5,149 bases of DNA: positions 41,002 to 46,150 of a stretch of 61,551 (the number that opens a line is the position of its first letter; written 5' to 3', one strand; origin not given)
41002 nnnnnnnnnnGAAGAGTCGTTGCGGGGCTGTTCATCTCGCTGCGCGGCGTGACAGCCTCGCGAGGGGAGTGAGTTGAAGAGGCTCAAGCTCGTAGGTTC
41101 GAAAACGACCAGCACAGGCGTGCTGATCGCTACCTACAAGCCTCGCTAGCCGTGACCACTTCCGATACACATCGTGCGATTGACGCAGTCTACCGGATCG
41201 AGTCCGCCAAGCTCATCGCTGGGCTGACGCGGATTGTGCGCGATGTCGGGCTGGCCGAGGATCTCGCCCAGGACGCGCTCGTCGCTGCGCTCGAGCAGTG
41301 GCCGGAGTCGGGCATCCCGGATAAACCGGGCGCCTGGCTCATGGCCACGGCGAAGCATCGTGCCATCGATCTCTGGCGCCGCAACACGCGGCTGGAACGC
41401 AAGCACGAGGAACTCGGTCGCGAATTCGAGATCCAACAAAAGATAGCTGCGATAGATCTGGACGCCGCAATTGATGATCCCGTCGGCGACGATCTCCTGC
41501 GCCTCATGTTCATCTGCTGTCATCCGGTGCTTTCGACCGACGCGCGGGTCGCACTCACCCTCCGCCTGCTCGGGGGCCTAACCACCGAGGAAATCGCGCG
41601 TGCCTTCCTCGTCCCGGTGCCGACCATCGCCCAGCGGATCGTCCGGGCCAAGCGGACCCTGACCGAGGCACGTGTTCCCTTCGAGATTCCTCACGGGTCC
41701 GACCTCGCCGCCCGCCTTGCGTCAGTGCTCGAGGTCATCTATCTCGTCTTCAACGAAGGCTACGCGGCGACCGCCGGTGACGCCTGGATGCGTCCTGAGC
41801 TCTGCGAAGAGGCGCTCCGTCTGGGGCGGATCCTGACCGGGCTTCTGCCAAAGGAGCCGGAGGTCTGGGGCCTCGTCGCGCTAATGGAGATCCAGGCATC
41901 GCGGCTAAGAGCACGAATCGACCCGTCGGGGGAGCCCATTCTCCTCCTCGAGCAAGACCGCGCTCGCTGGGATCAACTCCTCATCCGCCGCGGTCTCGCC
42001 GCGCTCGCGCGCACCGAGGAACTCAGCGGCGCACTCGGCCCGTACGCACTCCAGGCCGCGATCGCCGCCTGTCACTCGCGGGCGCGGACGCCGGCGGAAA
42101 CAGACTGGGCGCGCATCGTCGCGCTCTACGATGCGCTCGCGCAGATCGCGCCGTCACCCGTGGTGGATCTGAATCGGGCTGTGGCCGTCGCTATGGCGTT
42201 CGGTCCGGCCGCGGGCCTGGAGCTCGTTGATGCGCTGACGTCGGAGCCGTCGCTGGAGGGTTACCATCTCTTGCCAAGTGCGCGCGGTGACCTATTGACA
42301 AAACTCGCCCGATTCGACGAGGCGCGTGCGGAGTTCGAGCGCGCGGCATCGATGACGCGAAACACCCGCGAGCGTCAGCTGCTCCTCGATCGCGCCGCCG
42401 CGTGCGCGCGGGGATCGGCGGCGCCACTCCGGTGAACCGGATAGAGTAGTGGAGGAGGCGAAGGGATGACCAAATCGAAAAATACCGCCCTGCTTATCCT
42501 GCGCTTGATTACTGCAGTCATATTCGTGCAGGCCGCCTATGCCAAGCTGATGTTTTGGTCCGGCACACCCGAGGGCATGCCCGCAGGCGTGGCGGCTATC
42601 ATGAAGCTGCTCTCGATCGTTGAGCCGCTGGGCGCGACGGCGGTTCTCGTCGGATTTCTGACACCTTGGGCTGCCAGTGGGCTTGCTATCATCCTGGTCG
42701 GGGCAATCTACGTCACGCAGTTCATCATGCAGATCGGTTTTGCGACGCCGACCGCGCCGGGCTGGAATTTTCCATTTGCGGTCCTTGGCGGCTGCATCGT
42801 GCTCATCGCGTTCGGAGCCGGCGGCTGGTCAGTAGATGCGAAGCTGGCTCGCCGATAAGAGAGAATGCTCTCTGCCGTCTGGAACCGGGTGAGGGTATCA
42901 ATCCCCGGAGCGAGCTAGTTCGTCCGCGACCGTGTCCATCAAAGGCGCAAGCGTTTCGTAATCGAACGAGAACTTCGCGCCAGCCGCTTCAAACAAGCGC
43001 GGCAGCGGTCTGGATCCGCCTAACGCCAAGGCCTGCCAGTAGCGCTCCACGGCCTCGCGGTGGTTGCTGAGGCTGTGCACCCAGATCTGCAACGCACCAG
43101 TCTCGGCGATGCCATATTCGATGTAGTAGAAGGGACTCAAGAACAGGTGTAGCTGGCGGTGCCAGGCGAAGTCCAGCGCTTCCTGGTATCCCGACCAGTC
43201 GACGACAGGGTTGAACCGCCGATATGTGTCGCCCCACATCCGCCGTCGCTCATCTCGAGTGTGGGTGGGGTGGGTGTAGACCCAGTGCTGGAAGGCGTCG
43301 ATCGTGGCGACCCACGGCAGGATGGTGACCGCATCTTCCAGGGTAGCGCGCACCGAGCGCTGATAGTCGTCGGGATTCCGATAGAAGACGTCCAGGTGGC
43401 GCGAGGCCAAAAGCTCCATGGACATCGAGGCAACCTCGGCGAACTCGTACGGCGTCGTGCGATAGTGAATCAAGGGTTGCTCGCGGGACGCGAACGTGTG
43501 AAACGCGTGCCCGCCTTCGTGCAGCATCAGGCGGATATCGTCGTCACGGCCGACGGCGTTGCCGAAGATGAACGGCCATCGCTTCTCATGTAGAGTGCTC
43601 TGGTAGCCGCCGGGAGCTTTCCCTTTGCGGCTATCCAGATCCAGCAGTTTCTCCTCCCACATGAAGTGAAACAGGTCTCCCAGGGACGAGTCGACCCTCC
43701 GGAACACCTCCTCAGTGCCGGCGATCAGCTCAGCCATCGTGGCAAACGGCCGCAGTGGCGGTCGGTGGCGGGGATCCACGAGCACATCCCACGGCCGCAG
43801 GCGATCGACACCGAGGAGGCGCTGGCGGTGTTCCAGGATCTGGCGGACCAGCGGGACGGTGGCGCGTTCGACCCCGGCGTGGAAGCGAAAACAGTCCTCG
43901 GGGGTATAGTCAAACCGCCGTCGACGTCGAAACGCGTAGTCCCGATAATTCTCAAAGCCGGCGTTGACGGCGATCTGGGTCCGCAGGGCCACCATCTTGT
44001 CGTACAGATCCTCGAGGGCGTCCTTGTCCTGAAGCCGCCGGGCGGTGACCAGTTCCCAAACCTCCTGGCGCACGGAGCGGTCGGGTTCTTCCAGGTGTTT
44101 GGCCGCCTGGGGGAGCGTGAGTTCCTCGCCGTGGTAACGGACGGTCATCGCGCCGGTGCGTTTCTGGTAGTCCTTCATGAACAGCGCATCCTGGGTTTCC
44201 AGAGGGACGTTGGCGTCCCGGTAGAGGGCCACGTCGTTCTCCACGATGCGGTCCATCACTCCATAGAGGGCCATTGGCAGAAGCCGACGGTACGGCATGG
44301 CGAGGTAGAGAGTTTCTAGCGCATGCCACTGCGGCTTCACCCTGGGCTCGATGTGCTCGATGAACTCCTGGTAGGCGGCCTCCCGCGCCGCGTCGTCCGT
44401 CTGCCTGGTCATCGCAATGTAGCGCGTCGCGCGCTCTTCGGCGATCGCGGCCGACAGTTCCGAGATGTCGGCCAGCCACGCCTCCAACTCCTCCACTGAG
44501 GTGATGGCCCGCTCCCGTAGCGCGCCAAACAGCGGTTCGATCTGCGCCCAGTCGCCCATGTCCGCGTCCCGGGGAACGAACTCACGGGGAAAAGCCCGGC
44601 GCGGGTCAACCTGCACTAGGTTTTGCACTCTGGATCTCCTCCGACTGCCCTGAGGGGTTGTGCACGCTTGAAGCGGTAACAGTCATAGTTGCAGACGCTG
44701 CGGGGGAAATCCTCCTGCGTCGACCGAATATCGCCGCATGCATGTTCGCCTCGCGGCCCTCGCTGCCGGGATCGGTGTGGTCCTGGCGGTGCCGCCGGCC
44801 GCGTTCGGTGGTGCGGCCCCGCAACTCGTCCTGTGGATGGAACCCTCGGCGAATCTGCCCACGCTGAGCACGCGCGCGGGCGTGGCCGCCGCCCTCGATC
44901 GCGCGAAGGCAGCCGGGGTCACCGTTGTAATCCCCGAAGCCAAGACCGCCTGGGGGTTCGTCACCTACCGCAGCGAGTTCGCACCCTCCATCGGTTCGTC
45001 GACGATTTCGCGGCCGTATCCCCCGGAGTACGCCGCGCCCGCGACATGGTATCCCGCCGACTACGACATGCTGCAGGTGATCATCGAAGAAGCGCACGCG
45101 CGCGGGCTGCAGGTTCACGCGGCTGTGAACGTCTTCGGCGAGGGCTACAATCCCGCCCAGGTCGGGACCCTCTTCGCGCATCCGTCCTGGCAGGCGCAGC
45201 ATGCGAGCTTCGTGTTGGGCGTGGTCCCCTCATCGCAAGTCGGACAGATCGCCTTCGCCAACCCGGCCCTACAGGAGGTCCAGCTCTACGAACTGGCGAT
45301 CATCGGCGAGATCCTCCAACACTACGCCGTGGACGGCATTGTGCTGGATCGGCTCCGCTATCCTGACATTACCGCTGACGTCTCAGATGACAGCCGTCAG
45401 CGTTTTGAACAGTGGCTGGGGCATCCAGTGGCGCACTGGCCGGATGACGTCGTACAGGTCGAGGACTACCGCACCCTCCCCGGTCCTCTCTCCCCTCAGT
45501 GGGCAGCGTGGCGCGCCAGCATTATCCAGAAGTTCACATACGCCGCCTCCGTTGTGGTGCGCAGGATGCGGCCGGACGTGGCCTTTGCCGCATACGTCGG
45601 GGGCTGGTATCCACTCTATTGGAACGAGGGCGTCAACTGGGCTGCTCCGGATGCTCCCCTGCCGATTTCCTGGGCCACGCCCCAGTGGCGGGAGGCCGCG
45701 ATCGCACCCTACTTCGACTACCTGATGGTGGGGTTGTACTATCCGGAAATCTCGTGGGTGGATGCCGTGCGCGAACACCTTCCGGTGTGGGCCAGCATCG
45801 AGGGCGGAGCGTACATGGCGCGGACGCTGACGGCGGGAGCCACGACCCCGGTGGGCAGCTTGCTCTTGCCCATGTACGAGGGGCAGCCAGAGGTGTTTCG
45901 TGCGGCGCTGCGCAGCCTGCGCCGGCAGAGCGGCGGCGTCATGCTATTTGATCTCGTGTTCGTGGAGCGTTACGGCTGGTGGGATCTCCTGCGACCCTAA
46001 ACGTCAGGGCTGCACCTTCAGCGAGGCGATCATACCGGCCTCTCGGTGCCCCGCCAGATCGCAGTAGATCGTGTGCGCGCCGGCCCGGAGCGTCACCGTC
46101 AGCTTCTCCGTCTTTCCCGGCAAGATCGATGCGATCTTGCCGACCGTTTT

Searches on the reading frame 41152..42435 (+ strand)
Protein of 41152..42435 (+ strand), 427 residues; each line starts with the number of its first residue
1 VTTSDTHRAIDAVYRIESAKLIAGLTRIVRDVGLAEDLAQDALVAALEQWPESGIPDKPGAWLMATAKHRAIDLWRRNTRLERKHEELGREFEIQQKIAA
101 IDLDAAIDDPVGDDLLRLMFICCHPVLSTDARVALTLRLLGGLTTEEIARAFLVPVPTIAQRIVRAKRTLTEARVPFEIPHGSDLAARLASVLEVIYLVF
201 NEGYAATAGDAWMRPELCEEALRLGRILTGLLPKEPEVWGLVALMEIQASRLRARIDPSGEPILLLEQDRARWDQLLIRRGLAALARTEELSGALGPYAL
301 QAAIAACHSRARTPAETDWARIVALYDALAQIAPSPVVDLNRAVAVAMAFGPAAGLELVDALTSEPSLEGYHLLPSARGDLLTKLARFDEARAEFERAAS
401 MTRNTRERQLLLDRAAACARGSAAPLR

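Call 9: search_protein_families(library=pfam, proteins=[window:41152-42435:+])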
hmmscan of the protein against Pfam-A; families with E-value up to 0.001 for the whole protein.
window:41152-42435:+ (427 aa): 3 families
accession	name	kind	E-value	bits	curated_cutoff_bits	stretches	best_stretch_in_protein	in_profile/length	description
PF20239.3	DUF6596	-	4.5e-37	126.8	27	1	188-287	1-100/102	Family of unknown function (DUF6596)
PF04542.20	Sigma70_r2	-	3.1e-11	43.3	24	1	21-80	9-70/71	Sigma-70 region 2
PF08281.18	Sigma70_r4_2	-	2e-10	40.6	25.7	1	119-170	3-54/54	Sigma-70, region 4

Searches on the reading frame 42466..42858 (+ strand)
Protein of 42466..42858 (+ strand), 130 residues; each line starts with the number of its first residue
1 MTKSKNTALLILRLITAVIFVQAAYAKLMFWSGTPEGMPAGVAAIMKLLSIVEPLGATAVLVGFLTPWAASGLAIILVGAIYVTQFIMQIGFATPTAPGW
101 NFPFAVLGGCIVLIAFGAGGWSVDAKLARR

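Call 30: search_protein_families(library=pfam, proteins=[window:42466-42858:+], max_evalue=0.00001)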
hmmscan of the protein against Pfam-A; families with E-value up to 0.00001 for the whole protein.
window:42466-42858:+ (130 aa): 1 family
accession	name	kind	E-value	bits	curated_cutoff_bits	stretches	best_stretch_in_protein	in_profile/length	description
PF07681.17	DoxX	-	4.5e-08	34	23.6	1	8-84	1-83/85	DoxX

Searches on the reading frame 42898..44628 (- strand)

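Call 29: search_protein_families(library=pfam, proteins=[window:42898-44628:-], max_evalue=0.00001)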
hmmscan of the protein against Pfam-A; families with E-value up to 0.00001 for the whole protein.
window:42898-44628:- (576 aa): 1 family
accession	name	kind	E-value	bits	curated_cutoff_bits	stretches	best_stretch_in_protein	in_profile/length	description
PF01432.26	Peptidase_M3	-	1.1e-42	147.4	27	1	179-554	3-446/457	Peptidase family M3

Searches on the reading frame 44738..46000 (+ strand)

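Call 29: search_protein_families(library=pfam, proteins=[window:44738-46000:+], max_evalue=0.00001)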
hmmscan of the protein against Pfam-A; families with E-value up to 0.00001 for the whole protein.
window:44738-46000:+ (420 aa): 3 families
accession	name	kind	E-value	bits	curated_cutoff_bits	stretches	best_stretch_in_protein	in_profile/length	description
PF16373.10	DUF4985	-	3.1e-21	76.4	39.3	1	311-419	5-113/114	Domain of unknown function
PF02638.21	GHL10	-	8e-17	61.7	27.9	1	108-352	68-279/311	Glycosyl hydrolase-like 10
PF14871.12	GHL6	-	3.8e-06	27.6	35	0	53-204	6-131/132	Hypothetical glycosyl hydrolase 6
